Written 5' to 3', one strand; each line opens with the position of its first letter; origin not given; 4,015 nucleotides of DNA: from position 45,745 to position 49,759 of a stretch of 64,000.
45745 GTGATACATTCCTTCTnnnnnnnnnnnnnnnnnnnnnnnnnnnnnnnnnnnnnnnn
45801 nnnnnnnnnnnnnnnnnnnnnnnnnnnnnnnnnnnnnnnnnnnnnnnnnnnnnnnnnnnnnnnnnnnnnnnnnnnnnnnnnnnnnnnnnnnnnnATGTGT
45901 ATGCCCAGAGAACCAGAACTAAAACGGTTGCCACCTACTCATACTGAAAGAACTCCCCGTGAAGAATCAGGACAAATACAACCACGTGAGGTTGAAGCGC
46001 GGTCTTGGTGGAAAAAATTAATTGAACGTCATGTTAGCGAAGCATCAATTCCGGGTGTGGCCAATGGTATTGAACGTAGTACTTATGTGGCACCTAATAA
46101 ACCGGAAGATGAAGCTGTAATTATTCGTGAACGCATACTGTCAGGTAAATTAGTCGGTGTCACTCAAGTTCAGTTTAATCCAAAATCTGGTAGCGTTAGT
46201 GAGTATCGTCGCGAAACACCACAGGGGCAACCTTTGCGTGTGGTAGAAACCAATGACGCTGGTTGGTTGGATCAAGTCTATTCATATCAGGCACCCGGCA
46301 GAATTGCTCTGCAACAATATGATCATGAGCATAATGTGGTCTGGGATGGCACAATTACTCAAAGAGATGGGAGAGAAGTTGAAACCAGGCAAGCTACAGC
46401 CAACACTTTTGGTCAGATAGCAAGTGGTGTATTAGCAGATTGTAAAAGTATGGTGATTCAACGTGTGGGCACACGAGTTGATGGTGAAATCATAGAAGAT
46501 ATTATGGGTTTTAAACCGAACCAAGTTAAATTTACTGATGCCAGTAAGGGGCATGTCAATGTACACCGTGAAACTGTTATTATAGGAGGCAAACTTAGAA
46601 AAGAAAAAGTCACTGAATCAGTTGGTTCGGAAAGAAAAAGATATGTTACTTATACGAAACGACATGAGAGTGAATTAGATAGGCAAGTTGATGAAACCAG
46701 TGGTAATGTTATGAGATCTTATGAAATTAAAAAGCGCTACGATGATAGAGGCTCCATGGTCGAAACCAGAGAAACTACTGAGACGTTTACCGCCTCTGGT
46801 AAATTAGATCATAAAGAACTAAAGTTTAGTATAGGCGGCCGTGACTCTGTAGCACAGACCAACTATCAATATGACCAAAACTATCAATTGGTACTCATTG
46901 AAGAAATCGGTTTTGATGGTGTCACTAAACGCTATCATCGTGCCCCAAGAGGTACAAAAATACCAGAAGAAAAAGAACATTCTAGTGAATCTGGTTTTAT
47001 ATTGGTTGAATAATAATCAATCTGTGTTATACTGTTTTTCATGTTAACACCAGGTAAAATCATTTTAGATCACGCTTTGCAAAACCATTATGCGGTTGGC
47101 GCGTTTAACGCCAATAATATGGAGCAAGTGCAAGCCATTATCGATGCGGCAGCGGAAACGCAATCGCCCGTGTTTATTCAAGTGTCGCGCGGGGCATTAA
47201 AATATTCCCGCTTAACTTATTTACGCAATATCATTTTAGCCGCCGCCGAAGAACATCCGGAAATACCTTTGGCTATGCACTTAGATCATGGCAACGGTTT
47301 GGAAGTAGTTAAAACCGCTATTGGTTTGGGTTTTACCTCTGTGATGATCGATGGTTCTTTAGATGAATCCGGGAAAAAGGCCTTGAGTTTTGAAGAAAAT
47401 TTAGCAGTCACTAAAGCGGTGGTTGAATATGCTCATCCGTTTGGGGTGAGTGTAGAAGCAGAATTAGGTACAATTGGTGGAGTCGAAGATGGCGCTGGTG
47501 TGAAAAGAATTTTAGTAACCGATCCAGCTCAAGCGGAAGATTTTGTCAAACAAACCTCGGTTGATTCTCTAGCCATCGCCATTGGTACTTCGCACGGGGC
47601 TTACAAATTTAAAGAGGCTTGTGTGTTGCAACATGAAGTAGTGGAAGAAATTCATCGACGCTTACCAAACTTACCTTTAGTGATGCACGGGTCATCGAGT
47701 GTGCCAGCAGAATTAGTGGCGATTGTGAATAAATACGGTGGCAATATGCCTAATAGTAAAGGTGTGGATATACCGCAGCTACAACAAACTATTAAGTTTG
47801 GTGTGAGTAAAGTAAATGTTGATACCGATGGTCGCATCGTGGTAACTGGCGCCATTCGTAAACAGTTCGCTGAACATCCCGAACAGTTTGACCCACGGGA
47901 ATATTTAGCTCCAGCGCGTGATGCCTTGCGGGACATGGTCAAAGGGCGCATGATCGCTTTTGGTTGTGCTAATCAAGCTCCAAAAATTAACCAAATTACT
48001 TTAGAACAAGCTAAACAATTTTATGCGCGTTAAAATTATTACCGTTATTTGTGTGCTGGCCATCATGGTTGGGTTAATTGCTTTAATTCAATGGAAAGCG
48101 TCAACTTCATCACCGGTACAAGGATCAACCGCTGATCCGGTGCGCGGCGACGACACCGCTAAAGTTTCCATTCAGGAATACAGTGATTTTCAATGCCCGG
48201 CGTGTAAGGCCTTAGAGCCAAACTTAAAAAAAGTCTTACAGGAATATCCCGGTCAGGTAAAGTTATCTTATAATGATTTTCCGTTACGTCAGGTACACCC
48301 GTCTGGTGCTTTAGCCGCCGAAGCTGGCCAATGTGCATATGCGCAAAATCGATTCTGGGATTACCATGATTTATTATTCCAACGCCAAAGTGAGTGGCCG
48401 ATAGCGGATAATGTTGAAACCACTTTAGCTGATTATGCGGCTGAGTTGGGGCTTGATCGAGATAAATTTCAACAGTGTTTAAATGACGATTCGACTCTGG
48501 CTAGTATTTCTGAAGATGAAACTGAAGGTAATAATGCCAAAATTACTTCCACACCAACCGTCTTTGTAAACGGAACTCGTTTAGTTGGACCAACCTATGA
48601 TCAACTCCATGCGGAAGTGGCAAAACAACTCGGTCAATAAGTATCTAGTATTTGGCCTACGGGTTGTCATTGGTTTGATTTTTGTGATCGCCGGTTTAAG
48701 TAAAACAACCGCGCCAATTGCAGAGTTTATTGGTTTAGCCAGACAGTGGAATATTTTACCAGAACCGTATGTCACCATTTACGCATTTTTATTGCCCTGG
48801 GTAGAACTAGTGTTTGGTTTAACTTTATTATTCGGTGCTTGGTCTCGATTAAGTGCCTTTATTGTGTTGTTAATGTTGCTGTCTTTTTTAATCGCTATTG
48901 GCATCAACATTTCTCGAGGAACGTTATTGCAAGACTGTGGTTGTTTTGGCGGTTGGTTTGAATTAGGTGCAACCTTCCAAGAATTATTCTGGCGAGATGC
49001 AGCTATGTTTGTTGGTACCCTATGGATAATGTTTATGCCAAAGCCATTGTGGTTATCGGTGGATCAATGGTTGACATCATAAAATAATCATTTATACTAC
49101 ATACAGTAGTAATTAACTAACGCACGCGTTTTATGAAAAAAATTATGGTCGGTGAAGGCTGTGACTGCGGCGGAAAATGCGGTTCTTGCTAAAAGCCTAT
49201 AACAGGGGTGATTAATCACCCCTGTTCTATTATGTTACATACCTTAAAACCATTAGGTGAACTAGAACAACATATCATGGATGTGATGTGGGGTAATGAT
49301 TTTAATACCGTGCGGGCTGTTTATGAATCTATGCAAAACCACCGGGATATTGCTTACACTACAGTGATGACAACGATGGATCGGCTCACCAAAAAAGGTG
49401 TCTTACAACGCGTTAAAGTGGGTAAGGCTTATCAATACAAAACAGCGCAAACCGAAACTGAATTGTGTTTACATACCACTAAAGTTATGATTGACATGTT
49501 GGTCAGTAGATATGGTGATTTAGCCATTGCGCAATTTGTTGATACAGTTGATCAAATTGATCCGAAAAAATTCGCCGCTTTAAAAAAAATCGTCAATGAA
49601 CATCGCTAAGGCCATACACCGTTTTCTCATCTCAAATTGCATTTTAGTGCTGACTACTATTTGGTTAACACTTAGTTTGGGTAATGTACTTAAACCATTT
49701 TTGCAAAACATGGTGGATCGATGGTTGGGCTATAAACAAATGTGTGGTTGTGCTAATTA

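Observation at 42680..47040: Phage-like accessory island between ahcY and fba: YerC-like regulator, small Cys proteins, a glycine-zipper coiled-coil protein, Bro-N, a Zn-ribbon, and a 372-aa unknown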

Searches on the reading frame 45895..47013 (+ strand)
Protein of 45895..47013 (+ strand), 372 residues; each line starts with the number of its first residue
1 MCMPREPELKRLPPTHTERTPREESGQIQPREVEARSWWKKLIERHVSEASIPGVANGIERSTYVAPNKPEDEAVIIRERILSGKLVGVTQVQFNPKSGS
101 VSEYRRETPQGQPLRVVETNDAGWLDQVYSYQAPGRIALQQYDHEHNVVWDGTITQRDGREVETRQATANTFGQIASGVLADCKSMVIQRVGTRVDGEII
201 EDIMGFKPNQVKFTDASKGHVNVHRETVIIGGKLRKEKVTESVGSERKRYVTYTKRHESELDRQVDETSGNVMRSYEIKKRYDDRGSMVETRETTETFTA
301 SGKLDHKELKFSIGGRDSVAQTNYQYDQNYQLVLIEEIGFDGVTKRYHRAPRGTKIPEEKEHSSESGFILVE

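Call 3: search_protein_families(library=pfam, proteins=[window:45895-47013:+], max_evalue=1)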
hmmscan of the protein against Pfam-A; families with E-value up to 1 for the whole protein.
window:45895-47013:+ (372 aa): 0 families

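Call 4: search_protein_families(library=padloc, proteins=[window:45895-47013:+], max_evalue=1)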
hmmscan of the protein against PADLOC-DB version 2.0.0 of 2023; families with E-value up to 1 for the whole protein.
window:45895-47013:+ (372 aa): 1 family
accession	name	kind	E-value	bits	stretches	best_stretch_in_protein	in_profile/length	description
PDLC02989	cll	-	0.0048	14.7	1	207-305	108-208/265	-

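Call 5: search_protein_families(library=phrogs, proteins=[window:45895-47013:+], max_evalue=1)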
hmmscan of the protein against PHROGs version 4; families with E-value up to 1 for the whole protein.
window:45895-47013:+ (372 aa): 2 families
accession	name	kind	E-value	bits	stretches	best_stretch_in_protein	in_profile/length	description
phrog_22199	-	unknown function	0.092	13.9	1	78-109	12-45/58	-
phrog_35535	-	unknown function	0.23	12.7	1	204-244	27-68/140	-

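Call 7: search_protein_families(library=ncbifam, proteins=[window:45895-47013:+], max_evalue=0.1)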
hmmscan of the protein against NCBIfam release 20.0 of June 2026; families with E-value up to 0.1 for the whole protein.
window:45895-47013:+ (372 aa): 0 families

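Call 15: find_homologous_proteins(query=window:45895-47013:+)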
Query window:45895-47013:+ (372 aa): 3 proteins with E <= 0.001 among 2023 candidates.
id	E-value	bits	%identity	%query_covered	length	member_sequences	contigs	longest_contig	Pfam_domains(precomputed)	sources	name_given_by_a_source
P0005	2.6e-243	825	100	99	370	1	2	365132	-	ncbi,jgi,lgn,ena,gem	ncbi:MAG: hypothetical protein WCV88_02745 [Patescibacteria group bacterium]|jgi:hypothetical protei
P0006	1.8e-66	243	38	99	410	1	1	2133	-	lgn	-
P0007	9.7e-64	234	38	99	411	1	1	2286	-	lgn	-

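Call 17: find_encoding_contigs(protein=P0006, flank=5000, max_places=4)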
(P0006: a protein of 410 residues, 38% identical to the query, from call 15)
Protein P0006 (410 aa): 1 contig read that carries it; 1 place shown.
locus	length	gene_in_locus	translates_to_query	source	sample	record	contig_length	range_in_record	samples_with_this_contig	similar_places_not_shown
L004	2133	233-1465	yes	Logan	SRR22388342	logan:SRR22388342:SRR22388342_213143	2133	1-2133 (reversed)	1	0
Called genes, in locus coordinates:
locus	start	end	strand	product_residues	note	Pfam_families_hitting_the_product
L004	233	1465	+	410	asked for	-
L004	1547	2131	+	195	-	?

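Call 18: find_encoding_contigs(protein=P0007, flank=5000, max_places=4)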
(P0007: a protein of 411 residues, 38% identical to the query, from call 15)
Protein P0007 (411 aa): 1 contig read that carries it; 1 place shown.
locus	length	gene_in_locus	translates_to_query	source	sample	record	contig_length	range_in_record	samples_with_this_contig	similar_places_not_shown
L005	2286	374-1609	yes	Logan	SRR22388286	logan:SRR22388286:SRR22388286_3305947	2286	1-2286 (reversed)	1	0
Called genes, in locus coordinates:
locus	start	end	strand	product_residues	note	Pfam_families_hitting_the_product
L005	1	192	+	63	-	?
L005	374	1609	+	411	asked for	-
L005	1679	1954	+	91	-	-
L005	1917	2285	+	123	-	?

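Call 38: find_related_loci(query=A2, collection=viral_contigs, flank=8000)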
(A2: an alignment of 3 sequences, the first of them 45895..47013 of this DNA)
Query A2 (372 aa) in viral_contigs; peptide patterns used: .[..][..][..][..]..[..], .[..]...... (x = any residue, [..] = any of these).
24 stretches matched a pattern, but none encodes a relative of the query by tblastn (E <= 1e-3).

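Call 45: predict_structure(alignment_id=A2)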
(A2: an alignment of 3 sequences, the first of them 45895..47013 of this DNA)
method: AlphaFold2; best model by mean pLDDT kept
length: 372 residues; sequences in the alignment: 3
mean_pLDDT: 61.5   pTM: 0.46
mean pLDDT of the five models: 61.5, 60.3, 59.9, 59.0, 58.5
residues with pLDDT >= 90: 63; 70-90: 75; 50-70: 85; < 50: 149
segments of 3 or more residues with pLDDT < 50: 1-46, 111-125, 156-163, 165-167, 169-232, 249-251
pLDDT, mean of each block of 10 residues (from residue 1): 30 25 28 33 51 63 69 70 72 63 57 46 47 53 56 50 47 32 39 43 43 35 43 62 50 71 79 90 85 94 93 88 94 94 93 89 91 89
secondary structure, 60 per line:
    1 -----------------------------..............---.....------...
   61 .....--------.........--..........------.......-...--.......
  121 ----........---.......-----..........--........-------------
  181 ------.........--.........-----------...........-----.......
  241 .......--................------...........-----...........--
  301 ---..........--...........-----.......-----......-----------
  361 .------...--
elements in order: H30-43 E47-51 E58-65 E74-82 E85-94 E101-107 H114-120 E125-132 E136-142 E148-157 E160-167 E187-195 E198-206 E218-228 E234-247 E250-265 E272-282 E288-298 E304-313 E316-326 E332-338 E344-349 E368-370

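Call 46: search_protein_representatives(alignment_id=A2)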
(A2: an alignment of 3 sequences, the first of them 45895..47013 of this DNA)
Query: 3 sequences, 410 profile positions. Proteins with E-value up to 0.001 (for the whole library): 3; up to 1e-10: 2; up to 1e-30: 2. The best 3 are listed.
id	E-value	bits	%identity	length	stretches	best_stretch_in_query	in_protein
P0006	3.8e-237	803.5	-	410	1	1-410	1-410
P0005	1.9e-182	623.3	-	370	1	3-410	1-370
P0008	5.5e-05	38.8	-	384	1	10-141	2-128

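Call 66: search_solved_structures(query=A2, max_evalue=5)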
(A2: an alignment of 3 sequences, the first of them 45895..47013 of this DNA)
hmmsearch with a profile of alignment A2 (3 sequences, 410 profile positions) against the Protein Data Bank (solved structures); distinct sequences matched with E-value up to 5: 5.
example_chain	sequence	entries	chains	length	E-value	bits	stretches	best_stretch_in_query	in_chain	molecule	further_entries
1y00_A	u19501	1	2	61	0.12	14.5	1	207-262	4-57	Carbon storage regulator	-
5z38_F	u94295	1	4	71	0.16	14.2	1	207-262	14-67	wild type CsrA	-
2bti_A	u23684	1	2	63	0.2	13.8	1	207-259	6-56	CARBON STORAGE REGULATOR HOMOLOG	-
1vpz_A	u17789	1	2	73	0.21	13.8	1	207-261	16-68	Carbon storage regulator homolog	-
7yr6_E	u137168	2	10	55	0.28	13.4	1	207-259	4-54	Translational regulator CsrA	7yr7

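Call 70: search_protein_families(library=pfam, proteins=[L005:1679-1954:+, L005:1917-2285:+, P0008], max_evalue=0.1)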
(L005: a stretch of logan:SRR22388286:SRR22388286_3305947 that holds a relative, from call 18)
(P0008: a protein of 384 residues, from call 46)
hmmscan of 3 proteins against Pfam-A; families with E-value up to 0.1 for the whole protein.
L005:1679-1954:+ (91 aa): 4 families
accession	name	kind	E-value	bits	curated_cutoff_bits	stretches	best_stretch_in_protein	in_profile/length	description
PF01704.24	UDPGP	-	0.023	13.8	22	1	3-61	98-156/413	UTP--glucose-1-phosphate uridylyltransferase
PF03250.19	Tropomodulin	-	0.025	14.9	23.3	1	15-69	45-99/142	Tropomodulin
PF15768.10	CC190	-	0.03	14.8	27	1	24-88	52-117/270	Coiled-coil domain-containing protein 190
PF07952.17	Toxin_trans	-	0.065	12.9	25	1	21-79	257-314/323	Clostridium neurotoxin, Translocation domain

L005:1917-2285:+ (123 aa): 1 family
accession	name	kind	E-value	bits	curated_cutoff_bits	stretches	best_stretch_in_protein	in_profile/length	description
PF01850.27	PIN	-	3.4e-10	41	23.6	1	11-120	2-105/120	PIN domain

P0008 (384 aa): 1 family
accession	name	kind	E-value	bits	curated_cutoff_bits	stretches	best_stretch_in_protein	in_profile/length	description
PF05593.20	RHS_repeat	-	0.084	13.7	22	0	301-322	17-37/38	RHS Repeat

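Call 75: fold_search(model_id=the predicted structure, library=viral)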
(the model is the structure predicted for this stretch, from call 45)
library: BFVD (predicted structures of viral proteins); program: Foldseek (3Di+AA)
matches with E <= 10: 754; with E <= 0.001: 11
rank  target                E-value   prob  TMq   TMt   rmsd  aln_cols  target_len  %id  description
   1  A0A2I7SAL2            1.2e-06  1.00  0.16  0.16  22.8       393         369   10  (no name in the UniProt tables at hand)
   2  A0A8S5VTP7            7.5e-06  1.00  0.17  0.13  20.2       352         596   13  Anastral spindle 2 [Ackermannviridae sp.]
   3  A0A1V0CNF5            2.1e-05  1.00  0.17  0.14  20.8       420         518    9  (no name in the UniProt tables at hand)
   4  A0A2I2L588            3.5e-05  1.00  0.18  0.18  20.6       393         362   11  MORN-repeat protein [Orpheovirus IHUMI-LCC2]
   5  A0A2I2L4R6            5.1e-05  1.00  0.21  0.23  16.2       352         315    9  MORN-repeat protein [Orpheovirus IHUMI-LCC2]
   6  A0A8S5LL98            6.7e-05  1.00  0.22  0.21  22.4       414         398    9  Prokaryotic membrane lipoprotein lipid attachment site [Siphoviridae sp. ctvod4]
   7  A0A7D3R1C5            3.3e-04  0.99  0.20  0.09  23.3       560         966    7  Zinc finger RING/FYVE/PHD-type protein [Fadolivirus FV1/VV64]
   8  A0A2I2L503            3.6e-04  1.00  0.25  0.30  16.6       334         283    9  MORN-repeat protein [Orpheovirus IHUMI-LCC2]
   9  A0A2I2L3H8            3.7e-04  0.97  0.16  0.13  21.9       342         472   13  MORN-repeat protein [Orpheovirus IHUMI-LCC2]
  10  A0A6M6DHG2            5.7e-04  0.98  0.18  0.20  20.5       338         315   11  (no name in the UniProt tables at hand)
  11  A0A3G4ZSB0            6.9e-04  0.93  0.17  0.18  17.9       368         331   10  MORN repeat-containing protein [Edafosvirus sp.]
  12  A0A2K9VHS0            1.3e-03  0.41  0.11  0.11  39.6       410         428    9  Tail fiber protein [Pseudomonas phage Littlefix]
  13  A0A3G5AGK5            1.5e-03  0.99  0.23  0.20  13.8       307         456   15  MORN repeat-containing protein [Solumvirus sp.]
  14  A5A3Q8                1.5e-03  0.38  0.10  0.06  53.4       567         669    9  (no name in the UniProt tables at hand)
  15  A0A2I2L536            1.7e-03  0.82  0.17  0.17  18.3       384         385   11  MORN-repeat protein [Orpheovirus IHUMI-LCC2]
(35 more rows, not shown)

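Call 76: fold_search(model_id=the predicted structure, library=pdb)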
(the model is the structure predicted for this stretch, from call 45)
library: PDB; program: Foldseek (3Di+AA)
matches with E <= 10: 729; with E <= 0.001: 11
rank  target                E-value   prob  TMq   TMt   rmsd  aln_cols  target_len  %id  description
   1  7q97_A                4.8e-05  0.72  0.11  0.05  28.4       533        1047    8  Structure of the bacterial type VI secretion system effector RhsA. (released 2021-12-22)
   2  8qja_A                5.5e-05  0.98  0.15  0.06  25.3       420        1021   10  T6SS-linked Rhs repeat protein - Advenella mimigardefordensis VgrG-Rhs core (released 2024-09-25)
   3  9g2h_A                8.8e-05  0.93  0.15  0.06  25.3       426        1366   10  Mouse Teneurin2 dimer variant A1B0 (released 2026-01-21)
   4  8qja_C                1.3e-04  0.96  0.15  0.06  25.2       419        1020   11  T6SS-linked Rhs repeat protein - Advenella mimigardefordensis VgrG-Rhs core (released 2024-09-25)
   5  8qja_B                1.5e-04  0.97  0.16  0.06  25.5       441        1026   10  T6SS-linked Rhs repeat protein - Advenella mimigardefordensis VgrG-Rhs core (released 2024-09-25)
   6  6kk9_B                1.6e-04  1.00  0.18  0.27  12.9       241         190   13  A Crystal structure of OspA mutant (released 2020-07-29)
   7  8qja_D                4.3e-04  0.87  0.15  0.06  25.6       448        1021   12  T6SS-linked Rhs repeat protein - Advenella mimigardefordensis VgrG-Rhs core (released 2024-09-25)
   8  2oy8                  4.7e-04  0.98  0.21  0.24  16.9       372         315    9  The crystal structure of OspA mutant (released 2008-03-04)
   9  3cka_A                4.9e-04  1.00  0.23  0.26  16.7       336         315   10  The crystal structure of OspA mutant (released 2009-03-17)
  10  6kk9_C                5.6e-04  0.99  0.15  0.24  15.3       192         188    9  A Crystal structure of OspA mutant (released 2020-07-29)
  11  2oy7                  6.5e-04  0.99  0.23  0.26  15.4       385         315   10  The crystal structure of OspA mutant (released 2008-03-04)
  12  3cka_B                1.0e-03  1.00  0.25  0.28  15.9       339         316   10  The crystal structure of OspA mutant (released 2009-03-17)
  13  6kk9_D                1.1e-03  0.99  0.19  0.23  12.6       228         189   13  A Crystal structure of OspA mutant (released 2020-07-29)
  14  3eex_A                2.5e-03  0.96  0.21  0.24  17.7       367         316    9  The crystal structure of OspA mutant (released 2009-09-08)
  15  8cp6_B                2.5e-03  0.84  0.16  0.07  23.1       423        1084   12  Type six secretion system exported effector 5 (Tse5) (released 2023-12-06)
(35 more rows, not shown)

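Call 99: search_dna_similar(query=window:45895-47013:+, collection=phages, mode=protein, max_evalue=0.001, max_rows=10)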
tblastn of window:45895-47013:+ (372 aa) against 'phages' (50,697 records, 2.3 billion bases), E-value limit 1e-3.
No match.

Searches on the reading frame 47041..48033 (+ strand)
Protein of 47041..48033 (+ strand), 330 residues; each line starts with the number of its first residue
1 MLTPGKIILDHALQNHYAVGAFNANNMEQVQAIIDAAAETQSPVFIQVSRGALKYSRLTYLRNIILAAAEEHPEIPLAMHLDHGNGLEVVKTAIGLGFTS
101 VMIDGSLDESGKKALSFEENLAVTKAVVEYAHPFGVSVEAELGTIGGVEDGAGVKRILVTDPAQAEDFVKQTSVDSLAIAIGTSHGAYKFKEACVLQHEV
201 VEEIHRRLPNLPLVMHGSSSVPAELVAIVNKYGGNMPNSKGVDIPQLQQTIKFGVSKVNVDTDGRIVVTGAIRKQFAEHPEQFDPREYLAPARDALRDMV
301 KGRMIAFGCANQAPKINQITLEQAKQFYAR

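Call 7: search_protein_families(library=ncbifam, proteins=[window:47041-48033:+], max_evalue=0.1)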
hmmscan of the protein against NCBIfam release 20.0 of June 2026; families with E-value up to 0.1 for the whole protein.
window:47041-48033:+ (330 aa): 20 families
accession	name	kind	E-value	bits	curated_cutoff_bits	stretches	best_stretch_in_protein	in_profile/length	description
TIGR01521.1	FruBisAldo_II_B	equivalog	5.6e-112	374.3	496.35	1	6-330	5-344/347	class II fructose-bisphosphate aldolase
NF005481.0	PRK07084.1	equivalog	7.6e-103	344.1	511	1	6-306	16-316/324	class II fructose-bisphosphate aldolase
TIGR01859.1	fruc_bis_ald_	equivalog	3.6e-94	315.6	343.05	1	6-313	5-282/282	class II fructose-1,6-bisphosphate aldolase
TIGR00167.1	cbbA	subfamily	3.9e-89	298.8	215.6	1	2-313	3-290/290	ketose-bisphosphate aldolase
NF009497.0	PRK12857.1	equivalog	1.5e-87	293.4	423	2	2-226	3-218/284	class II fructose-1,6-bisphosphate aldolase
NF004493.0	PRK05835.1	equivalog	7.1e-85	284.9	558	1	1-312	1-306/307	class II fructose-bisphosphate aldolase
NF006626.0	PRK09195.1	subfamily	6.4e-78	261.7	384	1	4-312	5-283/284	tagatose-bisphosphate aldolase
NF009374.0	PRK12737.1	subfamily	3.5e-77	259.2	383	1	5-312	6-283/284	tagatose-bisphosphate aldolase subunit GatY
TIGR01858.1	tag_bisphos_ald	equivalog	5.8e-74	248.7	443.55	1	6-312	5-281/282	tagatose bisphosphate family class II aldolase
NF006376.0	PRK08610.1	equivalog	1.2e-69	235.2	527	2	7-227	8-220/286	class II fructose-bisphosphate aldolase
NF006042.0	PRK08185.1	subfamily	4.8e-68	229.6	405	2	1-233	1-225/287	hypothetical protein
NF005823.0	PRK07709.1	equivalog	3.7e-65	220.5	545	2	6-226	7-219/285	class II fructose-bisphosphate aldolase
NF005288.0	PRK06806.1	equivalog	1.8e-59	201.3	396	1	6-312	7-280/281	class II fructose-bisphosphate aldolase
NF005943.0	PRK07998.1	equivalog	7e-59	199.6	364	2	4-232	5-221/283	class II aldolase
NF009375.0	PRK12738.1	equivalog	5.1e-58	196.5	542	2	6-228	7-220/286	tagatose-bisphosphate aldolase subunit KbaY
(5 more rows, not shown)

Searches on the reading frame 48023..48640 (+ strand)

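Call 86: search_protein_families(library=pfam, proteins=[window:48023-48640:+], max_evalue=0.0001)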
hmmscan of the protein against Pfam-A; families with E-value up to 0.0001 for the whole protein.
window:48023-48640:+ (205 aa): 2 families
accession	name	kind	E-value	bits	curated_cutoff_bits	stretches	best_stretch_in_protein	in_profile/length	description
PF13462.12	Thioredoxin_4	-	7.1e-31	108.1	23.2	1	37-196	4-160/165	Thioredoxin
PF01323.26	DSBA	-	7e-18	65.5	25.6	2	101-189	97-179/191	DSBA-like thioredoxin domain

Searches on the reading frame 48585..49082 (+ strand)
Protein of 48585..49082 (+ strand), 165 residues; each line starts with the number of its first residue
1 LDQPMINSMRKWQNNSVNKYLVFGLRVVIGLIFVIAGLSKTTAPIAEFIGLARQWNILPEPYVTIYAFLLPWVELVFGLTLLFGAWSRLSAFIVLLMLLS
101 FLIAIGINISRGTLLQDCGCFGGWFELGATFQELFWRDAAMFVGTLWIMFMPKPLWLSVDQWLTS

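Call 86: search_protein_families(library=pfam, proteins=[window:48585-49082:+], max_evalue=0.0001)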
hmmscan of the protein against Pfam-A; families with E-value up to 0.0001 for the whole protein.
window:48585-49082:+ (165 aa): 2 families
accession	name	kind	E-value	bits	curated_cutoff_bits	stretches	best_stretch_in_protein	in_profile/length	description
PF07291.16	MauE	-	3.4e-21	76.3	27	1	19-150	2-127/128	Methylamine utilisation protein MauE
PF07681.17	DoxX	-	2.2e-08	35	23.6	1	22-100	2-78/85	DoxX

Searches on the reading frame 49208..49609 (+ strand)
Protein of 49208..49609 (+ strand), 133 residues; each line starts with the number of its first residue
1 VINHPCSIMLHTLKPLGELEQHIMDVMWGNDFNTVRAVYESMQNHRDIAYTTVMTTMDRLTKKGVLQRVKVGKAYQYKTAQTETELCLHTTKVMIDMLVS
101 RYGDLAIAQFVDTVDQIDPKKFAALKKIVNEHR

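Call 86: search_protein_families(library=pfam, proteins=[window:49208-49609:+], max_evalue=0.0001)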
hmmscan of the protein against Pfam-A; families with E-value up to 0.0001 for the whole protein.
window:49208-49609:+ (133 aa): 1 family
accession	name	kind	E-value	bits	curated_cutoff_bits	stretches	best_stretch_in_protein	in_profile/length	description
PF03965.22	Penicillinase_R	-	3.6e-23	82.6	22.6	1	16-130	1-114/115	Penicillinase repressor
